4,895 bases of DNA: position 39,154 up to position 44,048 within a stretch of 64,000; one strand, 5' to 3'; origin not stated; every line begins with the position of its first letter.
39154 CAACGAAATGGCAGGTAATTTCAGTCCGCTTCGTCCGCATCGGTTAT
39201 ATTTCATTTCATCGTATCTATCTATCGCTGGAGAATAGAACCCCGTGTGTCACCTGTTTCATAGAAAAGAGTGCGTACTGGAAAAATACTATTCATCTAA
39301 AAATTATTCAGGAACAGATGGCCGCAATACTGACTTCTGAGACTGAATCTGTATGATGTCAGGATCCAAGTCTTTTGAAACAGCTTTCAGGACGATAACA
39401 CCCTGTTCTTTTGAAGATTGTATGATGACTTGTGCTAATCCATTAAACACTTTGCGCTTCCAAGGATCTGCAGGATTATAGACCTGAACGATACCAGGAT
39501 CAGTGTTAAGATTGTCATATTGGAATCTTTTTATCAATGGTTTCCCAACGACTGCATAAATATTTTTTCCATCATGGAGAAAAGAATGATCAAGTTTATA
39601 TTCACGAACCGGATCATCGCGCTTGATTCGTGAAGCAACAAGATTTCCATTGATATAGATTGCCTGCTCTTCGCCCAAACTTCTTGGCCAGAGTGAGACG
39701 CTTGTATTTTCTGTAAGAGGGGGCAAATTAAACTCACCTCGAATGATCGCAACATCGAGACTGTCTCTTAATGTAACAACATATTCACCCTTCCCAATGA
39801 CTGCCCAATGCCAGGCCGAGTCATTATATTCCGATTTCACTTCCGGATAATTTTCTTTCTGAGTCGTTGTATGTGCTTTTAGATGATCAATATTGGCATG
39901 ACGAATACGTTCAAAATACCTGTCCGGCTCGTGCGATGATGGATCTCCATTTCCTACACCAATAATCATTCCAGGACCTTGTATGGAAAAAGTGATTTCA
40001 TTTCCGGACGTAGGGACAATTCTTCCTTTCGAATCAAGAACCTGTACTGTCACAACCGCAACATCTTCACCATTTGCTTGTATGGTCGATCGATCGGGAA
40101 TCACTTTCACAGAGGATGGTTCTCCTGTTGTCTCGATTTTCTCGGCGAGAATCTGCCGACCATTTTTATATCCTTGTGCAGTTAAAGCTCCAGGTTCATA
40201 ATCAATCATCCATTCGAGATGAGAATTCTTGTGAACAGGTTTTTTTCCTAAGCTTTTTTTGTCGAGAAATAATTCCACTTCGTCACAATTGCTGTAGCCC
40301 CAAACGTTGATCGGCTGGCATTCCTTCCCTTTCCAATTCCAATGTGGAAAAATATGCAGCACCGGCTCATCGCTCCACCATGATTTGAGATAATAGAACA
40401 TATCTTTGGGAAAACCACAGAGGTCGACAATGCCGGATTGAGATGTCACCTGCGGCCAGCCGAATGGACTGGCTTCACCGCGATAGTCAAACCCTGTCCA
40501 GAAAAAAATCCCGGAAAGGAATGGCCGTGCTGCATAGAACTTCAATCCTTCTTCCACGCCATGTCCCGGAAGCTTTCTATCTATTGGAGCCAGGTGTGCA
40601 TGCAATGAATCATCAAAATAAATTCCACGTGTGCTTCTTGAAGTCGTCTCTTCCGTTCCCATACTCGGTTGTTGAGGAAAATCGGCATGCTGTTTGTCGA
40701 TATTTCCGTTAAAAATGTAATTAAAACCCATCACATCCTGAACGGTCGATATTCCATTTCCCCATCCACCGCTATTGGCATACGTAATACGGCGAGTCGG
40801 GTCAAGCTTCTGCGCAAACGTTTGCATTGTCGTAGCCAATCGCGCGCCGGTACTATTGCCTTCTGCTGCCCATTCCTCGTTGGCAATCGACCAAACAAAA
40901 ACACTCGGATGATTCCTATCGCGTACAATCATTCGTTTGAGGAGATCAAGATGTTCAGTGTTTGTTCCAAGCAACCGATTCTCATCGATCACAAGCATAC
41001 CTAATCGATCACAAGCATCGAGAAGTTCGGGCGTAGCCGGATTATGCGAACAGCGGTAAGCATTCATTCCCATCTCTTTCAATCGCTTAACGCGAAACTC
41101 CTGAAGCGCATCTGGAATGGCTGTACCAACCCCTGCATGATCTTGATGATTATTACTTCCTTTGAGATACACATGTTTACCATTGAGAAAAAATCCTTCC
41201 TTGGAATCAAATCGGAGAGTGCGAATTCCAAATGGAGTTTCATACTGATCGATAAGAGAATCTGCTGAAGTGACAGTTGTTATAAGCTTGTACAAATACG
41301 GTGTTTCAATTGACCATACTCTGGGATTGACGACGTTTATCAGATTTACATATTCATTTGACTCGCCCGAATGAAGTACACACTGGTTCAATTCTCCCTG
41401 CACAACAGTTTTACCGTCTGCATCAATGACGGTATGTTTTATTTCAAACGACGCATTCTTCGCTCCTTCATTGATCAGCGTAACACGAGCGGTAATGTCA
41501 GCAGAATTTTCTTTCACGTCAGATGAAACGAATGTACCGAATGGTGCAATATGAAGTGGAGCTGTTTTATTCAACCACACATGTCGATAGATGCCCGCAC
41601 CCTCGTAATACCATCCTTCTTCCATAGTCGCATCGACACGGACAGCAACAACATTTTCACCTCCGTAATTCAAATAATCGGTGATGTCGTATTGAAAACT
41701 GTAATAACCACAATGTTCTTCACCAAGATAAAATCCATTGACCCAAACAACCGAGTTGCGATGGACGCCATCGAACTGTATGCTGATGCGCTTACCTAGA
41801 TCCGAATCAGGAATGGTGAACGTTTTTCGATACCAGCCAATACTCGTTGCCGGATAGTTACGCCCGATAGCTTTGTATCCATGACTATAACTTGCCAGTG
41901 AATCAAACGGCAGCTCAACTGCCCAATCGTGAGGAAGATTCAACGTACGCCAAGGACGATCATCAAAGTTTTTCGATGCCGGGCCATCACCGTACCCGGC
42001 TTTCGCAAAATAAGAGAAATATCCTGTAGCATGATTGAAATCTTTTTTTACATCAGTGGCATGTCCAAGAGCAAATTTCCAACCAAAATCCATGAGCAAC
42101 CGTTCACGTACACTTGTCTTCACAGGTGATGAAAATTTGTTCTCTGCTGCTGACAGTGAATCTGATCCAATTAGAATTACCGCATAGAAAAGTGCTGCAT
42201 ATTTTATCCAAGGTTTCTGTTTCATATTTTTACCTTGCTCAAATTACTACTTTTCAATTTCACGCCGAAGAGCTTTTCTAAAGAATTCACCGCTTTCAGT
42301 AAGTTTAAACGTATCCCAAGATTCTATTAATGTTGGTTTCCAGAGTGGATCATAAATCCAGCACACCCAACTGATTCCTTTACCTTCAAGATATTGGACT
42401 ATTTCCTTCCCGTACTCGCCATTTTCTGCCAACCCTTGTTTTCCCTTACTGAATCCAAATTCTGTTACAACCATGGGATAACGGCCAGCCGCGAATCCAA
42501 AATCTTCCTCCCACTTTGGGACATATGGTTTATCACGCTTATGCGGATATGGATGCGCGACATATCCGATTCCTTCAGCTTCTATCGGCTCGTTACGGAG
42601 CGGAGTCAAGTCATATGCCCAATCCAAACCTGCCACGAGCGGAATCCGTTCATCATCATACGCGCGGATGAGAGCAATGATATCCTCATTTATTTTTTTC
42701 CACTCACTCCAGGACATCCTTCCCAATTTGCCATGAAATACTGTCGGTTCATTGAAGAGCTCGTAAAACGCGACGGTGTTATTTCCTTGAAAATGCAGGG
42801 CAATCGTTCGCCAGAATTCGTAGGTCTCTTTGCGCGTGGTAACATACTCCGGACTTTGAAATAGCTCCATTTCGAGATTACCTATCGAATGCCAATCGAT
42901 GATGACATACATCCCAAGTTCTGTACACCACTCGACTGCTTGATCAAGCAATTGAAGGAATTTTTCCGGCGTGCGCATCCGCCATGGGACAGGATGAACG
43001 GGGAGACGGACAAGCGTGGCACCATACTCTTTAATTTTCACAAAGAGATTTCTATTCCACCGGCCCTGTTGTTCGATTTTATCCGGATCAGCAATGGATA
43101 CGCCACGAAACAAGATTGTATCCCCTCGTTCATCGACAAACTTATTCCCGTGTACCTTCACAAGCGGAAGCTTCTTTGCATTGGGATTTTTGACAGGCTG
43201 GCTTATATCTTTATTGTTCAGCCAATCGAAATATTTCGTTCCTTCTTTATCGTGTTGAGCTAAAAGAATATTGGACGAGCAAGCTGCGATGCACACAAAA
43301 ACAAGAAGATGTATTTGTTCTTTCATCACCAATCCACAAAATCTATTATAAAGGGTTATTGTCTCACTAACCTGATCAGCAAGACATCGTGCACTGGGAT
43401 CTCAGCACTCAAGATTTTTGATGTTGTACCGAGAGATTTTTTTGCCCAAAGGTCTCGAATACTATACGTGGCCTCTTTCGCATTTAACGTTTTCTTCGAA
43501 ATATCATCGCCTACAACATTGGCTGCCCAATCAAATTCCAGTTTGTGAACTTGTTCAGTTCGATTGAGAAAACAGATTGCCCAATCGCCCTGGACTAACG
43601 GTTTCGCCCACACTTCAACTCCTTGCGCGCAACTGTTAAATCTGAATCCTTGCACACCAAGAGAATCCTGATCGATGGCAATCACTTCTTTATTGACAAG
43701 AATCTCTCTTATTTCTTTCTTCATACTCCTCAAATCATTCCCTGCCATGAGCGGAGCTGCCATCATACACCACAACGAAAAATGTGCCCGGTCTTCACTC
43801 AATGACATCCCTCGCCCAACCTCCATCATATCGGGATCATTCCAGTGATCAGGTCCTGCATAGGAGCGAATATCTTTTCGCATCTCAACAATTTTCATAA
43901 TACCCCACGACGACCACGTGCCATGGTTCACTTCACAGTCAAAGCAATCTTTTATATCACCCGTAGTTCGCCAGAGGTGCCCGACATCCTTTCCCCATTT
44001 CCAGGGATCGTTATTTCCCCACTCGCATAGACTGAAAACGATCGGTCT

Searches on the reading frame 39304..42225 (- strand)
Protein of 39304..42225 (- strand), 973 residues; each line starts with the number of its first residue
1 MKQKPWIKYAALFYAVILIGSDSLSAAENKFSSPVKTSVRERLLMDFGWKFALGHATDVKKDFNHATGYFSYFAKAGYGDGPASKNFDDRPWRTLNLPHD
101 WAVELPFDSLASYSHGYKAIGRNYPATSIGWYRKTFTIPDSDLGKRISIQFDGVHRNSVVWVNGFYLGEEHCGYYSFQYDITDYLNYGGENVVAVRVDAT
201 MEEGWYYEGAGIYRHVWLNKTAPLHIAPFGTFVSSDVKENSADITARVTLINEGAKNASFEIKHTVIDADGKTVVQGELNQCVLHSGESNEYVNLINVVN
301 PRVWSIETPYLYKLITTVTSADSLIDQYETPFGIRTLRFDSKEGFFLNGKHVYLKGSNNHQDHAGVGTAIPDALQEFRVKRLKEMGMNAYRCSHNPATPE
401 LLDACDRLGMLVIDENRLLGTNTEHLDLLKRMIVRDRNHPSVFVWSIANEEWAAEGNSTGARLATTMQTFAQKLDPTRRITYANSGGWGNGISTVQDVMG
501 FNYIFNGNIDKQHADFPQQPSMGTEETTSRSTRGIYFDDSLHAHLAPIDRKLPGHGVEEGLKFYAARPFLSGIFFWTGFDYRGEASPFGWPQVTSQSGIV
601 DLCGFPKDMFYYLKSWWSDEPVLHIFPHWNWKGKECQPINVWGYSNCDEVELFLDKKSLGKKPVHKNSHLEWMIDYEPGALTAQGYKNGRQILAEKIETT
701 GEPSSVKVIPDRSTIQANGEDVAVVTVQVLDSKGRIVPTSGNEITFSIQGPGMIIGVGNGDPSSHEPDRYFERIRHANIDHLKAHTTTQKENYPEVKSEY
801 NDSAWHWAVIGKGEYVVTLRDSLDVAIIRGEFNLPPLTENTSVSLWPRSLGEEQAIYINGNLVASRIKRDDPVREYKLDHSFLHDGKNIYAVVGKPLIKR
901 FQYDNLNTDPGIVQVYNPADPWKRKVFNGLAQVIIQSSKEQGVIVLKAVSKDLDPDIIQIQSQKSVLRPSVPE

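Call 39: search_protein_families(library=pfam, proteins=[window:39304-42225:-])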
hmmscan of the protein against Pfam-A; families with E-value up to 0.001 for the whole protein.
window:39304-42225:- (973 aa): 9 families
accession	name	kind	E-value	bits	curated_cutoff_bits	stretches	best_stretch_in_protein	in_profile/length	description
PF02836.23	Glyco_hydro_2_C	-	2.5e-32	112.6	21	1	342-490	5-164/302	Glycosyl hydrolases family 2, TIM barrel domain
PF18565.7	Glyco_hydro2_C5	-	4.5e-28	97.6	32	2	707-769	2-64/103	Glycoside hydrolase family 2 C-terminal domain 5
PF02837.24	Glyco_hydro_2_N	-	1.3e-24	87.4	28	1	90-220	22-167/169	Glycosyl hydrolases family 2, sugar binding domain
PF16355.11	DUF4982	-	2.4e-20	72.7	23.9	1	637-692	2-60/61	Domain of unknown function (DUF4982)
PF00703.27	Glyco_hydro_2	-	5.1e-19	69.5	23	1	230-335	5-109/109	Glycosyl hydrolases family 2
PF13364.12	BetaGal_ABD2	-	1.6e-09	38.9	23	1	125-201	32-110/112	Beta-galactosidase second all-beta domain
PF22666.2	Glyco_hydro_2_N2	-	2.1e-08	34.8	27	1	131-205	51-125/167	Glycosyl hydrolase 2 galactose-binding domain-like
PF21467.3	BetaGal_gal-bd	-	7.4e-08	32.9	27.3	0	130-168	2-38/62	Beta-galactosidase, galactose-binding domain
PF09134.16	Invasin_D3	-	3.1e-05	24.8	33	1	708-757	7-55/98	Invasin, domain 3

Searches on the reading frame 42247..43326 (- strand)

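Call 39: search_protein_families(library=pfam, proteins=[window:42247-43326:-])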
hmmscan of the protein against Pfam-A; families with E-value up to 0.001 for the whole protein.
window:42247-43326:- (359 aa): 1 family
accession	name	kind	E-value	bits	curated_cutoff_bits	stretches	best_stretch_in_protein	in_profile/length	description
PF00150.24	Cellulase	-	4.6e-33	115.3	23.5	1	64-325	1-268/272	Cellulase (glycosyl hydrolase family 5)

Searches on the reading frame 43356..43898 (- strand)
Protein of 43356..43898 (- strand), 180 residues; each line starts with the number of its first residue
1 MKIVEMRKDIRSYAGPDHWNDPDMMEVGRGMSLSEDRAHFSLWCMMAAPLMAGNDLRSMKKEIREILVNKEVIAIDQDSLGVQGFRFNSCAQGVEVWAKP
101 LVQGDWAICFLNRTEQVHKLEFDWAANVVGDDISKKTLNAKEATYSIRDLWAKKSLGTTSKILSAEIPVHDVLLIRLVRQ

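Call 39: search_protein_families(library=pfam, proteins=[window:43356-43898:-])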
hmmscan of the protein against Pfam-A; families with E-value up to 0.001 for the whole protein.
window:43356-43898:- (180 aa): 3 families
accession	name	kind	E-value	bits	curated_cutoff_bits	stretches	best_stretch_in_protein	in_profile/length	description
PF16499.11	Melibiase_2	-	5.4e-20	72.3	23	1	6-78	211-284/284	Alpha galactosidase A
PF17801.7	Melibiase_C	-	1.5e-18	67.1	22.9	1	92-177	2-71/71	Alpha galactosidase C-terminal beta sandwich domain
PF17450.8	Melibiase_2_C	-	5.4e-06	27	22.5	1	81-128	1-47/87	Alpha galactosidase A C-terminal beta sandwich domain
